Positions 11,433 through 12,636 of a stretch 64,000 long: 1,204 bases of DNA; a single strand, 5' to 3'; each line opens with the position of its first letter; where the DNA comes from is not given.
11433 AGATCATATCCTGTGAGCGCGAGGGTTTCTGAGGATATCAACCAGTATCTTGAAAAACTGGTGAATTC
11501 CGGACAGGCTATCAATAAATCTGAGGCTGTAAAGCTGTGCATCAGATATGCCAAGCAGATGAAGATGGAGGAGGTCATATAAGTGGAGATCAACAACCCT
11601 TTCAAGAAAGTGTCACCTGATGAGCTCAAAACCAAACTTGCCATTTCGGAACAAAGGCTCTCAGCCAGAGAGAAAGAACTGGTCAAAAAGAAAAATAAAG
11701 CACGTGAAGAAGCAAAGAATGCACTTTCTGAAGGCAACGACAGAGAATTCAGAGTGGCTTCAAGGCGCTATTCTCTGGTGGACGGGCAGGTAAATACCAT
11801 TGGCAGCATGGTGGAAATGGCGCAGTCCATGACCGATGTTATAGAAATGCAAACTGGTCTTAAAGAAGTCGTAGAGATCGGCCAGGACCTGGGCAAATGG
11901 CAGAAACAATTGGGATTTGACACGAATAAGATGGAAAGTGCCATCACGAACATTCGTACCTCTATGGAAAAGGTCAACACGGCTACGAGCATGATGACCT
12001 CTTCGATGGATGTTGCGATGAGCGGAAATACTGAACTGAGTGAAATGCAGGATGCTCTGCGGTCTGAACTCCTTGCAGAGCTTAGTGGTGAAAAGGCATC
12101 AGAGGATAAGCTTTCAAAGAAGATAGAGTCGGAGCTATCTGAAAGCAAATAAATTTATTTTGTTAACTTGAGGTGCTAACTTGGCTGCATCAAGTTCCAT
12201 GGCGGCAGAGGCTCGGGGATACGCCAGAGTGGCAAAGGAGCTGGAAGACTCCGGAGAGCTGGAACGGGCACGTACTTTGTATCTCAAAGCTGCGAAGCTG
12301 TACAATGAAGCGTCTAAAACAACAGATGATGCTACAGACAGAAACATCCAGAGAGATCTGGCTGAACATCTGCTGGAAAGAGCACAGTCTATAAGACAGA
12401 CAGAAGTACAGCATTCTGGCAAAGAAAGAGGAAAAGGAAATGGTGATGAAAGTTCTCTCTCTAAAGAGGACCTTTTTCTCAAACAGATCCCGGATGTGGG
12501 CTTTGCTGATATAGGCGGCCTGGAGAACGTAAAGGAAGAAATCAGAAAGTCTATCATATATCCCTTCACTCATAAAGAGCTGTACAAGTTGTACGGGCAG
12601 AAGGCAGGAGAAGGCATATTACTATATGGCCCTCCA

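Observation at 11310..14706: ESCRT-III (Snf7-like) plus Vps4-like MIT-AAA ATPase operon, with RHH and winged-helix partners, in a methanogen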

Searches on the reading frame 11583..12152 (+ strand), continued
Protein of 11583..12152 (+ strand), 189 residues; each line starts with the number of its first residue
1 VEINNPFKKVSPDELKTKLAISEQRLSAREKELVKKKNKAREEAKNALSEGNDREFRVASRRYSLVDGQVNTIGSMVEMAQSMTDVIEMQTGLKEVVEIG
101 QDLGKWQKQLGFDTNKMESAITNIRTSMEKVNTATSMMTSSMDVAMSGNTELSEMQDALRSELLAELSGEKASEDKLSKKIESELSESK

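Call 78: search_solved_structures(query=A1, max_evalue=1, show_alignments=1)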
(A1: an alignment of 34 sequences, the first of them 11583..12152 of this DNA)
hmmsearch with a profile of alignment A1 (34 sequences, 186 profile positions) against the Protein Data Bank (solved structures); distinct sequences matched with E-value up to 1: 4.
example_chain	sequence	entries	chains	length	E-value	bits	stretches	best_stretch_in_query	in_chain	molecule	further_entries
7p3r_A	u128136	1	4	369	0.055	16.2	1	50-131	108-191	MakA tetramer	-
6dfp_A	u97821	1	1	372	0.055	16.2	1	50-131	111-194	VCA0883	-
6ezv_X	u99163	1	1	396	0.062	16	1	50-131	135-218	Non-hemolytic enterotoxin lytic component L1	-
3kqf_A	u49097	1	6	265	0.39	13.4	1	104-151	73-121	Enoyl-CoA hydratase/isomerase family protein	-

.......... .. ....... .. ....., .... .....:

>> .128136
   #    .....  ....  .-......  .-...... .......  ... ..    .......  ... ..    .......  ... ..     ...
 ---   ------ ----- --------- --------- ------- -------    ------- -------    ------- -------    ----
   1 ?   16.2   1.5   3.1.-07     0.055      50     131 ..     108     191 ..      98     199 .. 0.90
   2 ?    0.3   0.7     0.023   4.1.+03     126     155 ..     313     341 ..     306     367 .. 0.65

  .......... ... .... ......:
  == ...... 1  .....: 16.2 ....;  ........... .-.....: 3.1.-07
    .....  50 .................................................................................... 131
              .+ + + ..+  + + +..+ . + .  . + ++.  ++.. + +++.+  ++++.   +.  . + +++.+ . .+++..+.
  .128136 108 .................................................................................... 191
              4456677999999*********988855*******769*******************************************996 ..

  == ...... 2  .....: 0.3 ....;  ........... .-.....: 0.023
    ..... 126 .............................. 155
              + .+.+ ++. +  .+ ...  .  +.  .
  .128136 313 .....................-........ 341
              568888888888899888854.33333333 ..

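Call 80: search_protein_families(library=padloc, proteins=[window:11583-12152:+], max_evalue=0.001)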
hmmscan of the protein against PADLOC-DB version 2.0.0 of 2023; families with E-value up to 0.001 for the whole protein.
window:11583-12152:+ (189 aa): 0 families

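Call 89: find_related_loci(query=A1, collection=viral_contigs, flank=6000)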
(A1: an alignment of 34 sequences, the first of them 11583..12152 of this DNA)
Query A1 (189 aa) in viral_contigs; peptide patterns used: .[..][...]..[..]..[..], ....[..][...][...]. (x = any residue, [..] = any of these).
112 stretches matched a pattern, but none encodes a relative of the query by tblastn (E <= 1e-3).

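Call 90: search_dna_similar(query=window:11583-12152:+, collection=plasmids, mode=protein, max_evalue=0.001, max_rows=10)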
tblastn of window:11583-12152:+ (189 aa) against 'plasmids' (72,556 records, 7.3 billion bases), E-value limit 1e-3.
No match.

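Call 93: fold_search(model_id=the predicted structure, library=pdb)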
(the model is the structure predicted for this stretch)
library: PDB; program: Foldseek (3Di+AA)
matches with E <= 10: 353; with E <= 0.001: 0
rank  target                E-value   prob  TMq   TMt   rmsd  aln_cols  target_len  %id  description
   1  9s9j                  4.3e-02  1.00  0.43  0.47  16.9       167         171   16  S. islandicus CdvB (closed) (released 2026-01-28)
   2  9ftl_a                5.5e-02  1.00  0.48  0.52  41.7       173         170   21  Asgard ESCRT-IIIB filament structure (released 2025-04-16)
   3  9s9k_A                9.4e-02  0.99  0.39  0.42  30.1       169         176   11  S. islandicus CdvB (semi open) (released 2026-01-28)
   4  9s9k_B                1.4e-01  0.98  0.40  0.43  32.9       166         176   16  S. islandicus CdvB (semi open) (released 2026-01-28)
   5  6e8g_A                2.2e-01  0.98  0.45  0.50  14.7       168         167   14  CryoEM reconstruction of IST1-CHMP1B copolymer filament bound to ssDNA at 2.9 Angstrom resolution (released 2018-08-15)
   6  9ftl_A                2.2e-01  0.97  0.46  0.52  41.1       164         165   22  Asgard ESCRT-IIIB filament structure (released 2025-04-16)
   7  6tz9_A                2.6e-01  0.97  0.45  0.51  37.8       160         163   14  CryoEM reconstruction of membrane-bound ESCRT-III filament composed of CHMP1B only (released 2020-04-08)
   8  5fd9                  3.2e-01  1.00  0.49  0.72  10.4       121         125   21  X-ray Crystal Structure of ESCRT-III Snf7 core domain (conformation B) (released 2015-12-30)
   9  5c5b_A                3.2e-01  0.63  0.30  0.19  13.6       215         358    9  Crystal Structure of Human APPL BAR-PH Heterodimer (released 2016-06-22)
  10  6tz5_AA               3.7e-01  0.91  0.41  0.44  36.9       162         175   14  CryoEM reconstruction of membrane-bound ESCRT-III filament composed of CHMP1B+IST1 (left-handed) (released 2020-04-08)
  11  7o3w_A                3.9e-01  0.87  0.40  0.35  44.9       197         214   13  Structural basis for VIPP1 oligomerization and maintenance of thylakoid membrane integrity (released 2021-06-30)
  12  8v2q_B                4.1e-01  0.96  0.45  0.46  15.6       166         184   13  CHMP1B/IST1 ssRNA bound copolymer (released 2024-11-27)
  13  8wb6                  4.8e-01  1.00  0.48  0.85   2.1       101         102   19  Cryo-EM structure of Snf7 N-terminal domain in outer coils of spiral polymers (released 2024-05-29)
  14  8qbs                  4.8e-01  0.85  0.37  0.35  41.4       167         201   14  Cryo-EM structure of Vipp1-F197K/L200K helical filament with lattice 1 (Vipp1-F197K/L200K_L1) (released 2024-09-11)
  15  9jsd                  5.1e-01  0.98  0.47  0.64  10.5       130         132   21  Cryo-EM structure of Snf7 linker extension (released 2025-10-08)
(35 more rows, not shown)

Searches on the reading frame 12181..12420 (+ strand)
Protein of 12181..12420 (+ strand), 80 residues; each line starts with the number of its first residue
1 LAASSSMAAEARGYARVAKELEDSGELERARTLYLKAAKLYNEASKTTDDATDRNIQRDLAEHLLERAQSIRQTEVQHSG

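Call 43: search_solved_structures(query=A3, max_evalue=10, show_alignments=3)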
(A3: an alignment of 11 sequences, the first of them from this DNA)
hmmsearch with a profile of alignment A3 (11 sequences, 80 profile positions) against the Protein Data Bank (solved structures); distinct sequences matched with E-value up to 10: 12.
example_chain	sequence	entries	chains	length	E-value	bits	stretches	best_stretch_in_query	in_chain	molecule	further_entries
8uc6_C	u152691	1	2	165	0.0045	20.3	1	18-73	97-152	Calpain-7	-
1wr0_A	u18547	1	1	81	0.059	16.7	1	1-72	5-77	SKD1 protein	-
8hme_E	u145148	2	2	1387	0.11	15.9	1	15-62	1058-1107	WD40 repeat protein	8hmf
8qd7_A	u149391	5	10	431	0.15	15.4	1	8-42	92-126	Yellowish-green 1-like protein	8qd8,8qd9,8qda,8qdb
4u7y_A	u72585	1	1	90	0.19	15.1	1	1-73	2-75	Vacuolar protein sorting-associated protein 4B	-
2jqh_A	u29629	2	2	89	0.32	14.4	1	1-73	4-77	Vacuolar protein sorting-associating protein 4B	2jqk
2cpt_A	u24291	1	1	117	0.37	14.2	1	1-73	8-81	Vacuolar sorting protein 4b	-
1yxr_A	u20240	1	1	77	0.49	13.8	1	16-71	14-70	vacuolar protein sorting factor 4A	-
2jq9_A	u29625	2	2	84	2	11.8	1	16-72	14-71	Vacuolar protein sorting-associating protein 4A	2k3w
1w3b_A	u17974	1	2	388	3.1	11.2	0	17-49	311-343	UDP-N-ACETYLGLUCOSAMINE--PEPTIDE N-ACETYLGLUCOSAMINYLTRANSFERASE 110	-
6eou_A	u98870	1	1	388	3.2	11.2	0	17-49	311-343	UDP-N-acetylglucosamine--peptide N-acetylglucosaminyltransferase 110 kDa subunit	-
7l9x_A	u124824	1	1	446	3.8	10.9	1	1-72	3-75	Vacuolar protein sorting-associated protein 4B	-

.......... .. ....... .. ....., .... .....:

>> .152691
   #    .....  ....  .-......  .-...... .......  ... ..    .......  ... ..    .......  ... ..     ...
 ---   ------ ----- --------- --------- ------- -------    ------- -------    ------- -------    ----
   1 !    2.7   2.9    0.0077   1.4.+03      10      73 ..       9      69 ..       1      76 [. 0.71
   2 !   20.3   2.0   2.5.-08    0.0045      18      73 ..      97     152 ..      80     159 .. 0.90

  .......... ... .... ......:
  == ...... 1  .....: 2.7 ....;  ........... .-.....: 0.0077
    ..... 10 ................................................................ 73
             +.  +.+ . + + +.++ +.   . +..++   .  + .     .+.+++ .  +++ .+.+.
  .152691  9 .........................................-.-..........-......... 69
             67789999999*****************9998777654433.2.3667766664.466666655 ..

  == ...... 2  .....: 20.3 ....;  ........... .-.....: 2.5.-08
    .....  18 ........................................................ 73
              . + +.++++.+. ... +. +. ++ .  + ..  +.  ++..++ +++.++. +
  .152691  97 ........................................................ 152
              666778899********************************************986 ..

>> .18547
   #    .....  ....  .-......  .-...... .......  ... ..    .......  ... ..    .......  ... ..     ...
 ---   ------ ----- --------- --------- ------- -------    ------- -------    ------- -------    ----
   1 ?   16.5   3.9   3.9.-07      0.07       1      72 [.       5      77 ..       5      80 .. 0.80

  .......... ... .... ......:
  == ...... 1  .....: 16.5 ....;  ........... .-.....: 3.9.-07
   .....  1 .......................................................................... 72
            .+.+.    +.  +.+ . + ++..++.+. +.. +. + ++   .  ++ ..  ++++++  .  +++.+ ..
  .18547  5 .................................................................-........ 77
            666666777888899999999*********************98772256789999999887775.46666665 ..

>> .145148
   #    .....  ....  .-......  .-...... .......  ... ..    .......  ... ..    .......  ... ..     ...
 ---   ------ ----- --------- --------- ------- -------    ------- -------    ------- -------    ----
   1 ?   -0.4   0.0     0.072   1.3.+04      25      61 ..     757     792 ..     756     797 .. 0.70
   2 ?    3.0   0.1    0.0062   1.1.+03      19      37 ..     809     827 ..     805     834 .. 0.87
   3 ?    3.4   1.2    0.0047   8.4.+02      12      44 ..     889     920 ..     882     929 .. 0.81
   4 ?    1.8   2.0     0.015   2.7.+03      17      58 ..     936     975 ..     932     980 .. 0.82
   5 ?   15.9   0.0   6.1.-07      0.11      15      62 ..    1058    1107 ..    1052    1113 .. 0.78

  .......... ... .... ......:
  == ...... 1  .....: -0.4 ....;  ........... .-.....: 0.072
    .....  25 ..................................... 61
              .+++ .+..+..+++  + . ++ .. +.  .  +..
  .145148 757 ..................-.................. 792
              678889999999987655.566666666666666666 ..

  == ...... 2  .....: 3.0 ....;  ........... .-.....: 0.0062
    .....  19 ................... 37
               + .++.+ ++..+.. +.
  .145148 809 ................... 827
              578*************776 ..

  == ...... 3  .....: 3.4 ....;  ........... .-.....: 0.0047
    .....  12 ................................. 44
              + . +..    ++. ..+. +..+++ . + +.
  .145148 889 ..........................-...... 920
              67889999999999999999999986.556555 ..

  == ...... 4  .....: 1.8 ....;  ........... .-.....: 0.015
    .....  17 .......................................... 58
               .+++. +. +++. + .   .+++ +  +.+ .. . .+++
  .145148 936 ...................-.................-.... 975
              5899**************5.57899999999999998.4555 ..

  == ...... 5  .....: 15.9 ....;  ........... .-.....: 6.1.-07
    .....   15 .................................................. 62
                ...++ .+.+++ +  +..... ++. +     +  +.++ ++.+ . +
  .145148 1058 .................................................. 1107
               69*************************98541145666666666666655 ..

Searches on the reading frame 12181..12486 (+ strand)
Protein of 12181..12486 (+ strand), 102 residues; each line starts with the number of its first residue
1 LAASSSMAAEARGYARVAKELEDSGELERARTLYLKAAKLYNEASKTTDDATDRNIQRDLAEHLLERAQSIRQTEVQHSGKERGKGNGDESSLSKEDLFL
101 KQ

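Call 8: search_solved_structures(query=window:12181-12486:+, max_evalue=10, show_alignments=3)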
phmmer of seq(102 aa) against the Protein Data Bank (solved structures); distinct sequences matched with E-value up to 10: 3.
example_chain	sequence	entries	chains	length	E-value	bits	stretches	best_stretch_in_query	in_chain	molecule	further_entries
8uc6_C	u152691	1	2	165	0.07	17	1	22-78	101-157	Calpain-7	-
5cwf_A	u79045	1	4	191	1.3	12.9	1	11-65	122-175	Designed helical repeat protein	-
27ah_A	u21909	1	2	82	1.9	12.4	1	7-72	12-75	De novo designed miniprotein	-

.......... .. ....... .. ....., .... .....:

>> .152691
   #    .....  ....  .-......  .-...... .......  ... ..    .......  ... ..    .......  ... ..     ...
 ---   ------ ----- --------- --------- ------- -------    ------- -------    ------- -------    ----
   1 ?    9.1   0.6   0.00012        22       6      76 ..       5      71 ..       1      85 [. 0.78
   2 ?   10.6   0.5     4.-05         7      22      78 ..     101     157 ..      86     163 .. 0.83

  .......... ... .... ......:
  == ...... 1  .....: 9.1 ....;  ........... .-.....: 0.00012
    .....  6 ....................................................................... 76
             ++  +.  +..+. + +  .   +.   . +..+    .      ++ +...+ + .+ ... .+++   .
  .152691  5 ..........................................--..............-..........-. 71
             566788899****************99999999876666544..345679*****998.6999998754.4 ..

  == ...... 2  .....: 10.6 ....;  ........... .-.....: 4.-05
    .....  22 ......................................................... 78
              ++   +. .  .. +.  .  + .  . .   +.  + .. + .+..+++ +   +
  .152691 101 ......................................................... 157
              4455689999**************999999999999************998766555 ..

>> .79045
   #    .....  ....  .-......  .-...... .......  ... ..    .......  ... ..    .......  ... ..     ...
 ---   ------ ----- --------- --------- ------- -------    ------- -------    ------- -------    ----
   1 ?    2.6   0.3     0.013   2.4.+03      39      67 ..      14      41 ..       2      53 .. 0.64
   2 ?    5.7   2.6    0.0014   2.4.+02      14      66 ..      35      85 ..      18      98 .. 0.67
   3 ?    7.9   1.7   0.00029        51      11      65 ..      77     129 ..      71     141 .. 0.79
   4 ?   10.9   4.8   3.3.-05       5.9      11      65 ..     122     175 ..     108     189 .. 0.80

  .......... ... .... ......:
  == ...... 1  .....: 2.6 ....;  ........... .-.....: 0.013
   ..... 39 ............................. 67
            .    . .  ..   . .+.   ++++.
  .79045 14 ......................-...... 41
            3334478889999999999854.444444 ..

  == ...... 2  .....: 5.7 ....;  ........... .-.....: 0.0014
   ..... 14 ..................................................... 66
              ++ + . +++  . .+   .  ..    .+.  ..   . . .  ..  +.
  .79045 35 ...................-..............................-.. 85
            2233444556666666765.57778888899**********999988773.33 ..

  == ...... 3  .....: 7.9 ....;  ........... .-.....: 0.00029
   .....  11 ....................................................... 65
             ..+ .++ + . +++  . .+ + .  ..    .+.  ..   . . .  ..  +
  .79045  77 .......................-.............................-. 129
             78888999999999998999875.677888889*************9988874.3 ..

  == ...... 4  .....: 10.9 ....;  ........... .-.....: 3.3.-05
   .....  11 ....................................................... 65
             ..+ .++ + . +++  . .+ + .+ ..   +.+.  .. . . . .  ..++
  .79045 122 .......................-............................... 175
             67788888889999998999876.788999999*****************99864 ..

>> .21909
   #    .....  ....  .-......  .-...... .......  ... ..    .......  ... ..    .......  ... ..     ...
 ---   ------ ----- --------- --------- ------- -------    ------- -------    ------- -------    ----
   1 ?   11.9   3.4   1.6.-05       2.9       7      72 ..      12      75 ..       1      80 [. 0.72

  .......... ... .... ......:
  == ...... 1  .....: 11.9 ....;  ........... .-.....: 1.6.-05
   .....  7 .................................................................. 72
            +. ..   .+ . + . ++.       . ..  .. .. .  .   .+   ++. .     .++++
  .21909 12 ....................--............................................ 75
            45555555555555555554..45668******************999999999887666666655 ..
